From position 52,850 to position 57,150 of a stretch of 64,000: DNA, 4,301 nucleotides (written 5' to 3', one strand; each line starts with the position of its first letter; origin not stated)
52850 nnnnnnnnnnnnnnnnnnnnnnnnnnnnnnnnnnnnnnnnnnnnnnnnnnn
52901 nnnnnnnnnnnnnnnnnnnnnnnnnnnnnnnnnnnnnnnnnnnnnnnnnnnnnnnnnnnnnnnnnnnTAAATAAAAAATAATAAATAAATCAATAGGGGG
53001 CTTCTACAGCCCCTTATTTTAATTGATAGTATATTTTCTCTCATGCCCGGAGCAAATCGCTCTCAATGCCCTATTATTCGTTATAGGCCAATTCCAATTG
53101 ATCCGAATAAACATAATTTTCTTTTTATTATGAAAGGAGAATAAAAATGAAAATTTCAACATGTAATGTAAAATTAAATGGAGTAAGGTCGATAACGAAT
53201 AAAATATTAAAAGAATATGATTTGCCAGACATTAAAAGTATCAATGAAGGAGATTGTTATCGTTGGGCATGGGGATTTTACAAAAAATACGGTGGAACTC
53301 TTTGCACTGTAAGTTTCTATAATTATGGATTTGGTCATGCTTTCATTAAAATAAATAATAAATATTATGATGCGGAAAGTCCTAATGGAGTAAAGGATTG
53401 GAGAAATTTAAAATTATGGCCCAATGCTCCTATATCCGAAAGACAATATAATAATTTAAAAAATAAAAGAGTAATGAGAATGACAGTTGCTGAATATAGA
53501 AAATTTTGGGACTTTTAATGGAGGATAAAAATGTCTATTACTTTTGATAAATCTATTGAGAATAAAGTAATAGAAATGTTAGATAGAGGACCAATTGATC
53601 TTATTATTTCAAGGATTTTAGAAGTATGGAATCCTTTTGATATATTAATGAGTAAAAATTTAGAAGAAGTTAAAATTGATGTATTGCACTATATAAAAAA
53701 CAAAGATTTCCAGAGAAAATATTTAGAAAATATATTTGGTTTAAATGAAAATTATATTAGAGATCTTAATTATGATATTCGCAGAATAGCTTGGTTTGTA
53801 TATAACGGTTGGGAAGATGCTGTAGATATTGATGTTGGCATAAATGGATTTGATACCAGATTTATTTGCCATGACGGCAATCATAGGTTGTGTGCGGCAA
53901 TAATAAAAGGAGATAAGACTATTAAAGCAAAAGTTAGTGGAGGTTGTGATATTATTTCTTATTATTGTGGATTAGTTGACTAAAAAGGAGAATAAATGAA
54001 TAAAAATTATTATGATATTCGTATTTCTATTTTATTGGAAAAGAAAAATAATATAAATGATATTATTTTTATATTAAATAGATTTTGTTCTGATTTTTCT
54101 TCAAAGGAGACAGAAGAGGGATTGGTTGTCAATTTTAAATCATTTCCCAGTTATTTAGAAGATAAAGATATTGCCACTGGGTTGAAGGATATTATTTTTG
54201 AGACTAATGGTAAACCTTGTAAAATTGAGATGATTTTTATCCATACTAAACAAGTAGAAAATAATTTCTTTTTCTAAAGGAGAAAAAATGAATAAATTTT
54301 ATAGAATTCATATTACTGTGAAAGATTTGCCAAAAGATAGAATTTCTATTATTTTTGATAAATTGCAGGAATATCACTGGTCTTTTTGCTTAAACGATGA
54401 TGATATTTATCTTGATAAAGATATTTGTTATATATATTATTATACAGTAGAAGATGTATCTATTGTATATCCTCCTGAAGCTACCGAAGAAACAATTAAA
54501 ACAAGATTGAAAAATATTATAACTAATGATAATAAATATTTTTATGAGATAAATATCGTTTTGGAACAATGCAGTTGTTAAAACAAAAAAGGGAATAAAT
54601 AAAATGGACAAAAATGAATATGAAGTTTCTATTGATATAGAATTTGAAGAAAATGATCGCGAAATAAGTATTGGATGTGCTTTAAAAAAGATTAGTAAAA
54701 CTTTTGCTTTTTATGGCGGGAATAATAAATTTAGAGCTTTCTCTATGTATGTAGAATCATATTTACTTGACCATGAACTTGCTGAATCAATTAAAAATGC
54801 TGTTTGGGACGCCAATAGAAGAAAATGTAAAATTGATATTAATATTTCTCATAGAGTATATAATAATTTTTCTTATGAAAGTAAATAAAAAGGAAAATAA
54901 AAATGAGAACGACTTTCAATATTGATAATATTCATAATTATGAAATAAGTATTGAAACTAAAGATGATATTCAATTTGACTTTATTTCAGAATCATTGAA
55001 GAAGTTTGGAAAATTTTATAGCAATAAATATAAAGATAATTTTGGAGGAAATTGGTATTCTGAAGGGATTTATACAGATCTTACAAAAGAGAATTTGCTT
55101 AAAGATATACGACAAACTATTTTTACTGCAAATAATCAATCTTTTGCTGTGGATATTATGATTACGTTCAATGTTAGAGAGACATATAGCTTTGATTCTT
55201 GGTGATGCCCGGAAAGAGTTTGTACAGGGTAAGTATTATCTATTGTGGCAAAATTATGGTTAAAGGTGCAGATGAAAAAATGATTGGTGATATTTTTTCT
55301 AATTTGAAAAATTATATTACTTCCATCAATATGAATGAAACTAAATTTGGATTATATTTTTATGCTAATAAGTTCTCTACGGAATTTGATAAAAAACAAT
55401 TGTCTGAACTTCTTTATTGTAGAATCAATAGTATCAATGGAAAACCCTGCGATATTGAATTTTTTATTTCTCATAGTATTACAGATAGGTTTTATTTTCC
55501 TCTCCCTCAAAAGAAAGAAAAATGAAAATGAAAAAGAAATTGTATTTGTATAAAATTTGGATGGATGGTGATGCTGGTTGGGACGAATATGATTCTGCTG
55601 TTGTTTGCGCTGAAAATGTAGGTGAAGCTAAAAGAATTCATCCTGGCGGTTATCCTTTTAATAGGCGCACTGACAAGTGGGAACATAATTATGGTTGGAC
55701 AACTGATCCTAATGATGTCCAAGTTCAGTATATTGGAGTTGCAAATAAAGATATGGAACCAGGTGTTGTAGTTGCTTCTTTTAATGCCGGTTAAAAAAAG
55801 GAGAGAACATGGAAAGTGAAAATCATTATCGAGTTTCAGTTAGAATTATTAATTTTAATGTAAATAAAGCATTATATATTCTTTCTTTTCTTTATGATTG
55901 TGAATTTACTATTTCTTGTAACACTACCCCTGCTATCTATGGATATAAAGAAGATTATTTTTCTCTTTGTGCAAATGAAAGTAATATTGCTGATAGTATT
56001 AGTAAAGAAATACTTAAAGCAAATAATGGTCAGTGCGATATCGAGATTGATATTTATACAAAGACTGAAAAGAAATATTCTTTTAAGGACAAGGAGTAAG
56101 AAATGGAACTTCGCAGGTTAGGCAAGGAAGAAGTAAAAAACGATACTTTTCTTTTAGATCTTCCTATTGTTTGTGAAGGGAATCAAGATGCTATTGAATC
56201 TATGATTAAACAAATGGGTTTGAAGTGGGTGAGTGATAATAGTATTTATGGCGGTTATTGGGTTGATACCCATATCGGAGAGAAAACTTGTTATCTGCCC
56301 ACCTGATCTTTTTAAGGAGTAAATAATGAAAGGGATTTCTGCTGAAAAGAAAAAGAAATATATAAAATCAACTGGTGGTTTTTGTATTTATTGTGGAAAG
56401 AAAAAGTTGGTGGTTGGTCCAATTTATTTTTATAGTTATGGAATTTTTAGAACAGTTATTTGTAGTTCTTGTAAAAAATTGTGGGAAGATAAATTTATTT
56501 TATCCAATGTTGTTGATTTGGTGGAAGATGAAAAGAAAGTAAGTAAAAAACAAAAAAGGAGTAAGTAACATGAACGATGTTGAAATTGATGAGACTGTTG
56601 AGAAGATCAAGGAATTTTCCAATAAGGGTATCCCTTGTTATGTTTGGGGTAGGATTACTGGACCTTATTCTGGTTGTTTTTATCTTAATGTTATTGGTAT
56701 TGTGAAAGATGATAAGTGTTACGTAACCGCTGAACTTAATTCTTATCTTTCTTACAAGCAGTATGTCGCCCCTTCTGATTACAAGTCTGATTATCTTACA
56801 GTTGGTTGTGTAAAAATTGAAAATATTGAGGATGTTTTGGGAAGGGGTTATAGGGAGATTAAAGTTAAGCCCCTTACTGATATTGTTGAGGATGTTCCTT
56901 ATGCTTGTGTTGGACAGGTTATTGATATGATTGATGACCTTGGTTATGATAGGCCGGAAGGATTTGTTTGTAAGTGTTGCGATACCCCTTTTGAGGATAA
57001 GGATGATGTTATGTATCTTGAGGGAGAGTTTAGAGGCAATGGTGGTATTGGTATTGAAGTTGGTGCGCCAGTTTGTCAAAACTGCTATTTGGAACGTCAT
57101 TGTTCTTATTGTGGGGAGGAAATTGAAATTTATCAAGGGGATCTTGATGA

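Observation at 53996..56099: Six-gene array of diverged proteins of about 95 aa (family D), interrupted by a motif-1 element and a family A gene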

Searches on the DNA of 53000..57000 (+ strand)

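Call 5: search_dna_similar(query=window:53000-57000:+, collection=phages, mode=near, max_rows=15)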
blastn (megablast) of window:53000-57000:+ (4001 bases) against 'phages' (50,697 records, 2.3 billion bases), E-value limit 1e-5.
No match.

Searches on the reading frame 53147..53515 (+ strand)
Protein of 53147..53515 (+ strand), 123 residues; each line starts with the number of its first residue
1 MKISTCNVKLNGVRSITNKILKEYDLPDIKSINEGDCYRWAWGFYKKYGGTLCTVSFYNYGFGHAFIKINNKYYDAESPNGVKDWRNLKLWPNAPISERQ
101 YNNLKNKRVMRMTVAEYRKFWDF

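Call 9: search_protein_families(library=pfam, proteins=[window:53147-53515:+], max_evalue=1)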
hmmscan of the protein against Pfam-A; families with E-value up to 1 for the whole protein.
window:53147-53515:+ (123 aa): 1 family
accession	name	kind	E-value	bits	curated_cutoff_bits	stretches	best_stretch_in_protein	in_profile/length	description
PF24591.1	Phage_YunG-like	-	0.0085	16.4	27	1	32-78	19-62/99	Phage YunG-like protein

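Call 10: search_protein_families(library=phrogs, proteins=[window:53147-53515:+], max_evalue=1)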
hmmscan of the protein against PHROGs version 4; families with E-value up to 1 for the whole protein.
window:53147-53515:+ (123 aa): 3 families
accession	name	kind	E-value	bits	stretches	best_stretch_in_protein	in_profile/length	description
phrog_4814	-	unknown function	0.029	15.2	1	30-77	29-73/113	-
phrog_36249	-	unknown function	0.077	14.1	1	80-114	48-82/149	-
phrog_33431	-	unknown function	0.098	13.4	1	61-85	110-134/194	-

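Call 63: search_protein_families(library=padloc, proteins=[window:53147-53515:+], max_evalue=1)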
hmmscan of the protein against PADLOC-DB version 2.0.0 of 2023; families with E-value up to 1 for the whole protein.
window:53147-53515:+ (123 aa): 0 families

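Call 75: search_solved_structures(query=window:53147-53515:+, max_evalue=1)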
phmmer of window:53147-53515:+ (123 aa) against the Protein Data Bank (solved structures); distinct sequences matched with E-value up to 1: 4.
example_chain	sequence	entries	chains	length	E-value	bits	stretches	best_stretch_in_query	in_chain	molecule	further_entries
6y75_B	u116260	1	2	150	0.3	14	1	44-120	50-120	NAD(P)(+)--arginine ADP-ribosyltransferase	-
6y75_A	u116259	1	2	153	0.32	13.9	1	44-120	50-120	NAD(P)(+)--arginine ADP-ribosyltransferase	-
6tmm_BBB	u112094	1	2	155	0.32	13.9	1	44-120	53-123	NAD(P)(+)--arginine ADP-ribosyltransferase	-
6tmm_AAA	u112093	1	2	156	0.32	13.9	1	44-120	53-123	NAD(P)(+)--arginine ADP-ribosyltransferase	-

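Call 76: search_protein_families(library=ncbifam, proteins=[window:53147-53515:+], max_evalue=0.1)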
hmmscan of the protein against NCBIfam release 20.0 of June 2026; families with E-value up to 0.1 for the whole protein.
window:53147-53515:+ (123 aa): 0 families

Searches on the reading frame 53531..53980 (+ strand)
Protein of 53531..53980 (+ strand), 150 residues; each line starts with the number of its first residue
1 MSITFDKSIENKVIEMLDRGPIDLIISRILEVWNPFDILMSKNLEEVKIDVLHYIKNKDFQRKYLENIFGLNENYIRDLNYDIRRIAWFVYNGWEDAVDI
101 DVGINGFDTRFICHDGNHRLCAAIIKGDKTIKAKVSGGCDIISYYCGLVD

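Call 9: search_protein_families(library=pfam, proteins=[window:53531-53980:+], max_evalue=1)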
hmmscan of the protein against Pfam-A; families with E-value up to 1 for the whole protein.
window:53531-53980:+ (150 aa): 0 families

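Call 10: search_protein_families(library=phrogs, proteins=[window:53531-53980:+], max_evalue=1)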
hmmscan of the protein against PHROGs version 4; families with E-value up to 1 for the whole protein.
window:53531-53980:+ (150 aa): 2 families
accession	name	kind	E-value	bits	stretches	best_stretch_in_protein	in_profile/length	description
phrog_17560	-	unknown function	0.0017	19.8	1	107-135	75-103/119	-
phrog_12457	-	unknown function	0.26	12.5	1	62-100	49-87/109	-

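Call 63: search_protein_families(library=padloc, proteins=[window:53531-53980:+], max_evalue=1)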
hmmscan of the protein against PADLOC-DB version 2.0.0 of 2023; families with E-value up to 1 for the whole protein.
window:53531-53980:+ (150 aa): 0 families

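Call 65: search_dna_similar(query=window:53531-53980:+, collection=phages, mode=protein, max_evalue=0.001, max_rows=15)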
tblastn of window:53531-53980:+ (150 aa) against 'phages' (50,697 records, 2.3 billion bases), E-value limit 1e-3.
Records with a match: 2; places in all: 2; records where one place covers at least 80% of the query: 0.
Best place of each record, by identity: <60% 2.
By first word of the organism name: Caulobacter 2.
By host as written in the record: Caulobacter vibrioides CB15 2.
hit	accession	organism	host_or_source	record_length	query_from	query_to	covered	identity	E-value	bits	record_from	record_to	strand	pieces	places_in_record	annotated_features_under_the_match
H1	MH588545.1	Caulobacter phage CcrPW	Caulobacter vibrioides CB15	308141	85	137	35%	48.3%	2e-4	45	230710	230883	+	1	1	hypothetical protein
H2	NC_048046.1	Caulobacter phage CcrPW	Caulobacter vibrioides CB15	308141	85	137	35%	48.3%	2e-4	45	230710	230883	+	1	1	hypothetical protein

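Call 74: search_solved_structures(query=window:53531-53980:+, max_evalue=1)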
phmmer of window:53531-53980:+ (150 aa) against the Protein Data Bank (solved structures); distinct sequences matched with E-value up to 1: 0.

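Call 76: search_protein_families(library=ncbifam, proteins=[window:53531-53980:+], max_evalue=0.1)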
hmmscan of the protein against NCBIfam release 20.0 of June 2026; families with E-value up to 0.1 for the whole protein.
window:53531-53980:+ (150 aa): 1 family
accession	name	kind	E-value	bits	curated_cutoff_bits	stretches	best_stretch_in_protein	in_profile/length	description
NF045495.1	AdoCbiPCobY_Meth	equivalog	0.011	15.2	250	1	6-84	15-91/195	adenosylcobinamide-phosphate guanylyltransferase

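Call 77: find_homologous_proteins(query=window:53531-53980:+, max_evalue=0.001)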
Query window:53531-53980:+ (150 aa): 1 proteins with E <= 0.001 among 15 candidates.
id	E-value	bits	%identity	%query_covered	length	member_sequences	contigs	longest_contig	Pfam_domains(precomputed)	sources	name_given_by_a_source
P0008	2.3e-96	338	100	100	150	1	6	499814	-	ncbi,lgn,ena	ncbi:MAG: hypothetical protein AABY32_01525 [Nanoarchaeota archaeon]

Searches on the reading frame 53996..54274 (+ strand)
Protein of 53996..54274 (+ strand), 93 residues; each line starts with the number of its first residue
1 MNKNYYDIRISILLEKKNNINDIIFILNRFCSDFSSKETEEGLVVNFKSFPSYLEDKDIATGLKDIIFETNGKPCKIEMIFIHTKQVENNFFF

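Call 9: search_protein_families(library=pfam, proteins=[window:53996-54274:+], max_evalue=1)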
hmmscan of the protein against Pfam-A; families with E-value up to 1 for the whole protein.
window:53996-54274:+ (93 aa): 1 family
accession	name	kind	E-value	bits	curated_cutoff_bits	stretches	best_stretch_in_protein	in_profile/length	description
PF16117.10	DUF4833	-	0.063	13.9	23.1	1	24-87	47-112/138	Domain of unknown function (DUF4833)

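Call 10: search_protein_families(library=phrogs, proteins=[window:53996-54274:+], max_evalue=1)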
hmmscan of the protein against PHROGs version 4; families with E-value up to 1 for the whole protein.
window:53996-54274:+ (93 aa): 0 families

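Call 11: find_homologous_proteins(query=A1, max_evalue=0.01)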
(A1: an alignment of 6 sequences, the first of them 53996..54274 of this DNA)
Query A1 (6 sequences) (93 aa, profile of the alignment): 6 proteins with E <= 0.01 among 233 candidates.
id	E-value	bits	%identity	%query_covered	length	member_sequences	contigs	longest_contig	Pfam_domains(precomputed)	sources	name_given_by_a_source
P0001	4.8e-29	119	29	100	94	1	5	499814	-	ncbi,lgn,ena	ncbi:MAG: hypothetical protein AABY32_01540 [Nanoarchaeota archaeon]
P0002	1.4e-26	111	24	90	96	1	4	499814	-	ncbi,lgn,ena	ncbi:MAG: hypothetical protein AABY32_01560 [Nanoarchaeota archaeon]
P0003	1.2e-25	108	100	100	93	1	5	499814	-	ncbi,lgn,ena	ncbi:MAG: hypothetical protein AABY32_01530 [Nanoarchaeota archaeon]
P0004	5.2e-24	102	16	60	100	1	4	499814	-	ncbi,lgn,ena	ncbi:MAG: hypothetical protein AABY32_01545 [Nanoarchaeota archaeon]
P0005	1.6e-23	101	30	80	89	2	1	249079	-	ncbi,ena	ncbi:MAG: hypothetical protein AABY32_01550 [Nanoarchaeota archaeon]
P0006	8.3e-19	86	-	-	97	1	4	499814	-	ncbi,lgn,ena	ncbi:MAG: hypothetical protein AABY32_01535 [Nanoarchaeota archaeon]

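Call 12: search_protein_representatives(alignment_id=A1)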
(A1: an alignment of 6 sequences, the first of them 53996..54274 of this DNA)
Query: 6 sequences, 94 profile positions. Proteins with E-value up to 0.001 (for the whole library): 7; up to 1e-10: 6; up to 1e-30: 0. The best 7 are listed.
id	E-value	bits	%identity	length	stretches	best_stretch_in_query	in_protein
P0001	1.5e-29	118.5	-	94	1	1-94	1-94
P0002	4.4e-27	110.6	-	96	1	1-93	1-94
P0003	3.9e-26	107.6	-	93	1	1-91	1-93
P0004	1.6e-24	102.4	-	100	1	1-94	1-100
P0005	5.2e-24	100.8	-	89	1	11-91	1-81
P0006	2.7e-19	85.7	-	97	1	1-83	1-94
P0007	2.5e-04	37.7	-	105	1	3-93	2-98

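Call 13: find_encoding_contigs(protein=P0001, flank=10000, max_places=6)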
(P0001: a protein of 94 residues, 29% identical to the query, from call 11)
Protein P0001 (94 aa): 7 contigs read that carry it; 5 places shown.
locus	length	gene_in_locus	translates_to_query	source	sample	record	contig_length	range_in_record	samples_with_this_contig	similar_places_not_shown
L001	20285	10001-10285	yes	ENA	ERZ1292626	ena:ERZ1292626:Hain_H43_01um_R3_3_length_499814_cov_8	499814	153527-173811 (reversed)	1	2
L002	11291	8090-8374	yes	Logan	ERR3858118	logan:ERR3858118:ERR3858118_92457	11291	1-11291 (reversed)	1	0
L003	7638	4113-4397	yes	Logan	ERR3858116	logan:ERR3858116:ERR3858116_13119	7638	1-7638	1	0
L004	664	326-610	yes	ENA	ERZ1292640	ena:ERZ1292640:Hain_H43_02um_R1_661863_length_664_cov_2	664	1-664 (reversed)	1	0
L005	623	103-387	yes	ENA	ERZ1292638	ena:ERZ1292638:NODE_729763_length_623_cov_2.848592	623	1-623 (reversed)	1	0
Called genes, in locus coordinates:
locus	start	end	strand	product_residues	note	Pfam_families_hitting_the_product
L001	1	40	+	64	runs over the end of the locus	-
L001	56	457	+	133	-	-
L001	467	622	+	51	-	-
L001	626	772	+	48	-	-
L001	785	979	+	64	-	-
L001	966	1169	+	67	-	-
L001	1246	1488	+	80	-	-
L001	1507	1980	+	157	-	-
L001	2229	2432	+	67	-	-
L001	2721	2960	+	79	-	-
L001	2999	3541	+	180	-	-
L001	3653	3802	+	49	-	-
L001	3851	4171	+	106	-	-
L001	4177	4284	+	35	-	-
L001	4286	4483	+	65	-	-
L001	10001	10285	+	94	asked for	-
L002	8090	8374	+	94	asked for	-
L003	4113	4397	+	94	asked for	-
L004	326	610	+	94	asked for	-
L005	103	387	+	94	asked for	-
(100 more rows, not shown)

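Call 15: find_encoding_contigs(protein=P0007, flank=10000, max_places=6)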
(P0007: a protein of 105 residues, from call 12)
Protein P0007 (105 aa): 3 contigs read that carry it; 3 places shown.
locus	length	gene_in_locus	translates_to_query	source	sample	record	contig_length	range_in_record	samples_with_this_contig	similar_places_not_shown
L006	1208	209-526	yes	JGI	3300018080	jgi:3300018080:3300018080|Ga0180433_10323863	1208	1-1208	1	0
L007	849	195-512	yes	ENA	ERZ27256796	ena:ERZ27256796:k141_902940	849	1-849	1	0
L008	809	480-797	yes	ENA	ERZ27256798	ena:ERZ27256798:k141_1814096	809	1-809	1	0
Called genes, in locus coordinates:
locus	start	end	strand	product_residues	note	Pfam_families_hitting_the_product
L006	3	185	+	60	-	?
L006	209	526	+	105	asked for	-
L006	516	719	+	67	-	-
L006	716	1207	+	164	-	?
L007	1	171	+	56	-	?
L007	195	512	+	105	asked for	-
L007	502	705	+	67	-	-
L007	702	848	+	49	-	?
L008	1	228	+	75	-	?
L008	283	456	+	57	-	-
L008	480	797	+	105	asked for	-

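Call 36: find_related_loci(query=P0007, collection=viral_contigs, flank=8000)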
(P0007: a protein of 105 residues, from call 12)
Query P0007 (105 aa) in viral_contigs; peptide patterns used: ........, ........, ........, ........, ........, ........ (x = any residue, [..] = any of these).
16 stretches matched a pattern, but none encodes a relative of the query by tblastn (E <= 1e-3).

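Call 63: search_protein_families(library=padloc, proteins=[window:53996-54274:+], max_evalue=1)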
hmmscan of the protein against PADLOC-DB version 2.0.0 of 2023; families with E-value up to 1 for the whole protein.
window:53996-54274:+ (93 aa): 1 family
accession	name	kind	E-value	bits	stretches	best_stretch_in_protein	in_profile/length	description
PDLC02096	Cas5b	-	0.0076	14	1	16-92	151-221/223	-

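Call 66: search_dna_similar(query=P0007, collection=phages, mode=protein, max_evalue=1, max_rows=10)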
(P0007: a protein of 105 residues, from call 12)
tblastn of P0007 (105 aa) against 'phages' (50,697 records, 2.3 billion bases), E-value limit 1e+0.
No match.

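Call 76: search_protein_families(library=ncbifam, proteins=[window:53996-54274:+, P0007], max_evalue=0.1)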
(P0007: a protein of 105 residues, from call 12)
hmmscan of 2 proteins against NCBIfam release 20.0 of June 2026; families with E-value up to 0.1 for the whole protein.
window:53996-54274:+ (93 aa): 0 families

P0007 (105 aa): 0 families

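Call 80: search_protein_families(library=phrogs, proteins=[L006:716-1207:+, L006:516-716:+, L006:12-182:+, L008:1-228:+, L008:283-453:+], max_evalue=0.01)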
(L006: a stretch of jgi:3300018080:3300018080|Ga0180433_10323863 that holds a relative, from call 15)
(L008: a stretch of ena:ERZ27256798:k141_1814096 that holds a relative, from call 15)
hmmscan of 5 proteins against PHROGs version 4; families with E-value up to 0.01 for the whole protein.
L006:716-1207:+ (164 aa): 4 families
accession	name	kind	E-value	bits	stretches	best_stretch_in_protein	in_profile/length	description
phrog_7816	-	unknown function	1.6e-06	27.7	1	35-148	179-292/739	-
phrog_21719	-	unknown function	3.7e-06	26.6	1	73-148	111-183/554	-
phrog_11716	-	unknown function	0.00041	21.3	0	70-112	16-57/62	-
phrog_30454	-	unknown function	0.0026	19.1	1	19-49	13-43/69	-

L006:516-716:+ (67 aa): 0 families

L006:12-182:+ (57 aa): 0 families

L008:1-228:+ (75 aa): 1 family
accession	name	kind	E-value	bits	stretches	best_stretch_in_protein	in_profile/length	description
phrog_11392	-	unknown function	0.0012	19.9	1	13-53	26-67/73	-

L008:283-453:+ (57 aa): 0 families

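Call 81: search_protein_families(library=pfam, proteins=[L006:716-1207:+, L006:516-716:+, L006:12-182:+, L008:1-228:+, L008:283-453:+], max_evalue=0.01)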
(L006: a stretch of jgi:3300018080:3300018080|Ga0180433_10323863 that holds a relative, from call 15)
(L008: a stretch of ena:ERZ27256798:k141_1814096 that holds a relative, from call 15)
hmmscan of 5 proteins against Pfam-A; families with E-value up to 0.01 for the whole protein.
L006:716-1207:+ (164 aa): 1 family
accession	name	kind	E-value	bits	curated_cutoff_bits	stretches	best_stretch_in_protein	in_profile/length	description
PF12567.14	CD45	-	0.0066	16.8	25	0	86-111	18-43/59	Leukocyte receptor CD45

L006:516-716:+ (67 aa): 0 families

L006:12-182:+ (57 aa): 0 families

L008:1-228:+ (75 aa): 0 families

L008:283-453:+ (57 aa): 0 families
